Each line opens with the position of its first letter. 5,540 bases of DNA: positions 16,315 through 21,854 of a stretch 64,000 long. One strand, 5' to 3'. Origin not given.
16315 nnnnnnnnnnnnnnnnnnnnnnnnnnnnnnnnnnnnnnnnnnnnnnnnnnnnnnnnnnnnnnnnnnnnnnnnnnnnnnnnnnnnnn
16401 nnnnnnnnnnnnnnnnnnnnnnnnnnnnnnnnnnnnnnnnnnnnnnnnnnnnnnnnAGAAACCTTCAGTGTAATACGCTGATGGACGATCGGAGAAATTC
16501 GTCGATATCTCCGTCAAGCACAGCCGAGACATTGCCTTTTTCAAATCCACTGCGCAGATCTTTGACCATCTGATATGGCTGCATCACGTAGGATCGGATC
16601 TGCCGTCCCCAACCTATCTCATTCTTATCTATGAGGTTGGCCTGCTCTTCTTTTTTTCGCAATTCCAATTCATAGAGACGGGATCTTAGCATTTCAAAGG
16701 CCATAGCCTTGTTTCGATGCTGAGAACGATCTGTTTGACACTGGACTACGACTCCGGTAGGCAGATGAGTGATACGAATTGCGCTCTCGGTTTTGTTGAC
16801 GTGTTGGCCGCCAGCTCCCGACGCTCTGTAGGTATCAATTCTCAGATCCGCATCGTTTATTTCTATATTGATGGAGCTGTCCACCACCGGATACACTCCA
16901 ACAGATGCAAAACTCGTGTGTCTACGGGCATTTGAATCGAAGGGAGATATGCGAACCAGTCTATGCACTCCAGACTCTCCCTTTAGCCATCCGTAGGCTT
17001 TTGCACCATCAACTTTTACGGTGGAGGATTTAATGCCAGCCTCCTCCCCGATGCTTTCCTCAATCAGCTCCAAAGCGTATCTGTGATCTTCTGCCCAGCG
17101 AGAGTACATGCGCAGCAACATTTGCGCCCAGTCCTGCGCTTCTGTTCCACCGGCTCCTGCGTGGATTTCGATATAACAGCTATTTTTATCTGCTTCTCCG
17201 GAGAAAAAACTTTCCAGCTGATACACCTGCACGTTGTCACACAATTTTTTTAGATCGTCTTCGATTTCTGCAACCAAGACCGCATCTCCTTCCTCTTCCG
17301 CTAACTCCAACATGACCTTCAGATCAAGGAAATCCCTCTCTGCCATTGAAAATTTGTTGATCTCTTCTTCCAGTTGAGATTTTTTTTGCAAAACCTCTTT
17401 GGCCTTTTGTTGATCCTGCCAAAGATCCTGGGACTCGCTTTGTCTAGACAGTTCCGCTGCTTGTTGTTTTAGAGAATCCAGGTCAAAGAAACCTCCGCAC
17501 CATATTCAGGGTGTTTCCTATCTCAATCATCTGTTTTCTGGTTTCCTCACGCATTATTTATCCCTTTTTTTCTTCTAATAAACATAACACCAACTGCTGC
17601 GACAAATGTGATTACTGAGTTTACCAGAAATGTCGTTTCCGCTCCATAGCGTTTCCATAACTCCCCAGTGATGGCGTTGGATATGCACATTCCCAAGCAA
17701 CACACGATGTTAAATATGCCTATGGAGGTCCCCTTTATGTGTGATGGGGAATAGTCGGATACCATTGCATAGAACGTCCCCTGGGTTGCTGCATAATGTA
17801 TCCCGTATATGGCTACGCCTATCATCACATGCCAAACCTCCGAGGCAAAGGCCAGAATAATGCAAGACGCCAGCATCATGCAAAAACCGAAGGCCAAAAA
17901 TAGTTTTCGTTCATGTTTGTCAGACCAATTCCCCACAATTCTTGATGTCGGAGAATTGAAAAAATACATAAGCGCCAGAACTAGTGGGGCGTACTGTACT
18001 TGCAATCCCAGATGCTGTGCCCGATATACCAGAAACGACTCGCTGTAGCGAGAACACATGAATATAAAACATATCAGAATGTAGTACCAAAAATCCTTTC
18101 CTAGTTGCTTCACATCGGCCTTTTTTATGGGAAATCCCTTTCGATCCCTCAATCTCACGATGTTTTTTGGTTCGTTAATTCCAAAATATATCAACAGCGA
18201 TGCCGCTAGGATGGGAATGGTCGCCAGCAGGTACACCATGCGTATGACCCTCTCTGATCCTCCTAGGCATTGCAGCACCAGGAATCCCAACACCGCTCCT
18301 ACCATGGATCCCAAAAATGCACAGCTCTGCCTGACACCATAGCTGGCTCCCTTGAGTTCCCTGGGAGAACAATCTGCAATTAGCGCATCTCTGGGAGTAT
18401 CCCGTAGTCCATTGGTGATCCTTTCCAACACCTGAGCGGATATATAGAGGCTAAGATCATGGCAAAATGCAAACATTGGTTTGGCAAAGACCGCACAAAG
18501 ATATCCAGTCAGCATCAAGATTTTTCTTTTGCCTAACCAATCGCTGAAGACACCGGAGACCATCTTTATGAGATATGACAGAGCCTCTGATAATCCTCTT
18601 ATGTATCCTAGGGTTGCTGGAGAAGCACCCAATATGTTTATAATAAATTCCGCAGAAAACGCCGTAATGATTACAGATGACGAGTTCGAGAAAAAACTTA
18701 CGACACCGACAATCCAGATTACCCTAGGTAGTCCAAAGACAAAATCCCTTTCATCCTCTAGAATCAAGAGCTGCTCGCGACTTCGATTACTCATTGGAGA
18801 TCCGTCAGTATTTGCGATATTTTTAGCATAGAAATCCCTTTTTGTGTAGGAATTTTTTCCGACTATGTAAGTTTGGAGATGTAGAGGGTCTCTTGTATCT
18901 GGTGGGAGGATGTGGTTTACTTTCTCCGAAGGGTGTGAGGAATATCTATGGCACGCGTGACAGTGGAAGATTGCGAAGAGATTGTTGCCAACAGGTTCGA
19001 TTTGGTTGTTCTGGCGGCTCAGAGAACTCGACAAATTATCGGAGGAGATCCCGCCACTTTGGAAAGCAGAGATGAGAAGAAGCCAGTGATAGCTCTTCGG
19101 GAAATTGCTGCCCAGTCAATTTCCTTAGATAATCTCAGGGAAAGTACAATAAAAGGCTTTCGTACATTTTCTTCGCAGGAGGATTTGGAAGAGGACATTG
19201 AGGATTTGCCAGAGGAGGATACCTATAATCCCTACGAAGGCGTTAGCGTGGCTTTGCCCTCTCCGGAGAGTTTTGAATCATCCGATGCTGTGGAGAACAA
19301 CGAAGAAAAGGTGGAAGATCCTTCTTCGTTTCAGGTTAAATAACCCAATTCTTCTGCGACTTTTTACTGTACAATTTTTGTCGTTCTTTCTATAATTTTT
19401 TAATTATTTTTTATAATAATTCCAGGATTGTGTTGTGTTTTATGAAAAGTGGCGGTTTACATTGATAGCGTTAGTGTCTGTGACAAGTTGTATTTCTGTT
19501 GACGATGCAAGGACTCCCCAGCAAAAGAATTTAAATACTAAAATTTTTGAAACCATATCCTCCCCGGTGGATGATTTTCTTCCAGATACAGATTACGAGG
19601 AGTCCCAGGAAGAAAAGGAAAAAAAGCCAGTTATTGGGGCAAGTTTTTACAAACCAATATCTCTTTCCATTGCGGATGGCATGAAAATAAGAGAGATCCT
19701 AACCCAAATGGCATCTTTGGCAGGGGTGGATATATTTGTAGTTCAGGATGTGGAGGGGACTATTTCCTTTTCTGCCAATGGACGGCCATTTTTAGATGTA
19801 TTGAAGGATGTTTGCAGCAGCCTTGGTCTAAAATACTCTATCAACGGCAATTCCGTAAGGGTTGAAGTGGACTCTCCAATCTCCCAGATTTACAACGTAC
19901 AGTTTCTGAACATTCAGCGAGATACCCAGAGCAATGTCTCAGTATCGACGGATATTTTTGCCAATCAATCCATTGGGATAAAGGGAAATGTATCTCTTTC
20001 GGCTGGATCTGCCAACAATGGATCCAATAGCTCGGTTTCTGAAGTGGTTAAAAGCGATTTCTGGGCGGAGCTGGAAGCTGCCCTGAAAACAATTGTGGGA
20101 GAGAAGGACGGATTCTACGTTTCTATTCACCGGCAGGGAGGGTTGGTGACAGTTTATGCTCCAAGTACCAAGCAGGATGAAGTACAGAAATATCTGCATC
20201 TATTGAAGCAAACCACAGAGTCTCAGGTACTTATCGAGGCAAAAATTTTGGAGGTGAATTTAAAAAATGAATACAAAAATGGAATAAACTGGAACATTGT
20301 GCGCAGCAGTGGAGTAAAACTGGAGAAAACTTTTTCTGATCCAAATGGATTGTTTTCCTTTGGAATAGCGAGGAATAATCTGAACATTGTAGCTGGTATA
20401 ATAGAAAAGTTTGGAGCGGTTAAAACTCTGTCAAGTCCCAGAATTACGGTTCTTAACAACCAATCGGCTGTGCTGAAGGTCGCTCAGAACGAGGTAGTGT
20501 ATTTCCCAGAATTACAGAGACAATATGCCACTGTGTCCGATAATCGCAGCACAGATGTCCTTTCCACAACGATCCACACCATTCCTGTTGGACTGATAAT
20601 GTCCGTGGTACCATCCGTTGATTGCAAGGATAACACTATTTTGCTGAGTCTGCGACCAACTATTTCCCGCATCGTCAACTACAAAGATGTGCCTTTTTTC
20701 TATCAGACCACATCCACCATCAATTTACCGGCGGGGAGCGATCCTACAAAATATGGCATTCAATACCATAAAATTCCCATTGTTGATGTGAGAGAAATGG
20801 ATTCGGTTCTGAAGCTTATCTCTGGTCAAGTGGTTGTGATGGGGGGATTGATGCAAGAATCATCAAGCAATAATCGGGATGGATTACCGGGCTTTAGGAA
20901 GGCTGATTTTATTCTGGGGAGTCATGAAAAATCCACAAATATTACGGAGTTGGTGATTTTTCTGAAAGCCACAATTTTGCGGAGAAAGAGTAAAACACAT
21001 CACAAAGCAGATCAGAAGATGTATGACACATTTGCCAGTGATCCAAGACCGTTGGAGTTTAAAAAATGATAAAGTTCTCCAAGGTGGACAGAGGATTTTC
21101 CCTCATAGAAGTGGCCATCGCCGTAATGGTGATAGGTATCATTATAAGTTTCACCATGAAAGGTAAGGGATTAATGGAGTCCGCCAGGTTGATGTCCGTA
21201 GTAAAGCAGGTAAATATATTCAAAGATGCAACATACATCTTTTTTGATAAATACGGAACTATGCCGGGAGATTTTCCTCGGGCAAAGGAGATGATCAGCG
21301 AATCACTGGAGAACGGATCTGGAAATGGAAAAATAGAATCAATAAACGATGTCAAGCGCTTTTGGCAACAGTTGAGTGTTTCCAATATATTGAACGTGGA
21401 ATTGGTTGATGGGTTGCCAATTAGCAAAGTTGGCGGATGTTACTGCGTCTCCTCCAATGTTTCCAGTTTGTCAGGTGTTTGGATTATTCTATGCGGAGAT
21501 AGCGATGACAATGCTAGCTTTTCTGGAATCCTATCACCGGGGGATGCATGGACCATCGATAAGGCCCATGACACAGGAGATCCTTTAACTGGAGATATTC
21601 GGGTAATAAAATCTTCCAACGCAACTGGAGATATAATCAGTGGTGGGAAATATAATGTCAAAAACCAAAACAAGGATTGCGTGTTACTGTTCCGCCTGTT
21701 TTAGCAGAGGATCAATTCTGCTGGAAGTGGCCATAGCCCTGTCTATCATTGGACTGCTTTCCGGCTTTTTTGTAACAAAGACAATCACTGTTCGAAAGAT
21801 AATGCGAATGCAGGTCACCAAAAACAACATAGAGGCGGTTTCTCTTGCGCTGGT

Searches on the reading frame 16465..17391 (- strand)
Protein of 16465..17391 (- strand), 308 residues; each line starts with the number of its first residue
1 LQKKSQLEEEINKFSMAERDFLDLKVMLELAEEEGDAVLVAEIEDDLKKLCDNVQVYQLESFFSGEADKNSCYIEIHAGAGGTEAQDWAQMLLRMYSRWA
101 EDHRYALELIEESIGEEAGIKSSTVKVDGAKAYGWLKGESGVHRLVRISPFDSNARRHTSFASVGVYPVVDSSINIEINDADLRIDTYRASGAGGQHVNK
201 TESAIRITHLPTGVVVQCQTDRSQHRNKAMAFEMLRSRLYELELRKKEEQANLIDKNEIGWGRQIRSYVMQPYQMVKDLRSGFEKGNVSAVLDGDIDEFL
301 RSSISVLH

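Call 11: search_protein_families(library=pfam, proteins=[window:16465-17391:-], max_evalue=0.00001)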
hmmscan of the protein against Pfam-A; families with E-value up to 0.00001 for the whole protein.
window:16465-17391:- (308 aa): 2 families
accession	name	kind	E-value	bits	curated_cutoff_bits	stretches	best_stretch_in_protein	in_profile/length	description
PF03462.23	PCRF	-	2.1e-49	168.4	24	1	2-164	29-194/194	PCRF domain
PF00472.26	RF-1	-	1.3e-43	148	35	1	173-280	2-116/116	RF-1 domain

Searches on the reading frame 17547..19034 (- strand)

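Call 11: search_protein_families(library=pfam, proteins=[window:17547-19034:-], max_evalue=0.00001)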
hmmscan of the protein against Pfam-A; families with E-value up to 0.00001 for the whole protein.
window:17547-19034:- (495 aa): 6 families
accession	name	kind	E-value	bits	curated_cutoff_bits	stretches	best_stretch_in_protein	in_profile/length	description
PF07690.21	MFS_1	-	1.2e-56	192.5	33.4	2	107-452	2-346/347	Major Facilitator Superfamily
PF00083.30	Sugar_tr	-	3.1e-11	43.3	22.3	1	350-486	49-191/452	Sugar (and other) transporter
PF12832.13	MFS_1_like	-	2e-10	40.7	25.2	0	353-471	253-373/373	MFS_1 like family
PF05977.19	MFS_3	-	1.2e-07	31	27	0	380-486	287-393/524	Transmembrane secretion effector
PF13347.12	MFS_2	-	6.6e-07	28.7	27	0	118-427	11-341/427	MFS/sugar transport protein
PF03092.22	BT1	-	1e-06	28.2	22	0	129-390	14-229/432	BT1 family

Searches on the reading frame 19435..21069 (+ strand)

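Call 11: search_protein_families(library=pfam, proteins=[window:19435-21069:+], max_evalue=0.00001)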
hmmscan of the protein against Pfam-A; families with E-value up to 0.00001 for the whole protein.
window:19435-21069:+ (544 aa): 2 families
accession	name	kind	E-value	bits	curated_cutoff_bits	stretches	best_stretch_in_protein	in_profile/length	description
PF00263.26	Secretin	-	9.1e-23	81.1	27.5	1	324-516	3-169/169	Bacterial type II and III secretion system protein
PF07655.18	Secretin_N_2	-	8.6e-09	36.2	23.4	1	151-231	2-87/91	Secretin N-terminal domain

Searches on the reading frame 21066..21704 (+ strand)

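Call 11: search_protein_families(library=pfam, proteins=[window:21066-21704:+], max_evalue=0.00001)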
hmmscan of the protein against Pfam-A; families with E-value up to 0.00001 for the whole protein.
window:21066-21704:+ (212 aa): 0 families

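Call 35: search_protein_families(library=pfam, proteins=[window:21066-21704:+], max_evalue=1)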
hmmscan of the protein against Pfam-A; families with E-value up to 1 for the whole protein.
window:21066-21704:+ (212 aa): 2 families
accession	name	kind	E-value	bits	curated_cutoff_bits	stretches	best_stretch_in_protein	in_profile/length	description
PF07963.17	N_methyl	-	2.7e-05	24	21.2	1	7-29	3-25/27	Prokaryotic N-terminal methylation motif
PF05379.17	Peptidase_C23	-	0.13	12.8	25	0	72-111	27-62/88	Carlavirus endopeptidase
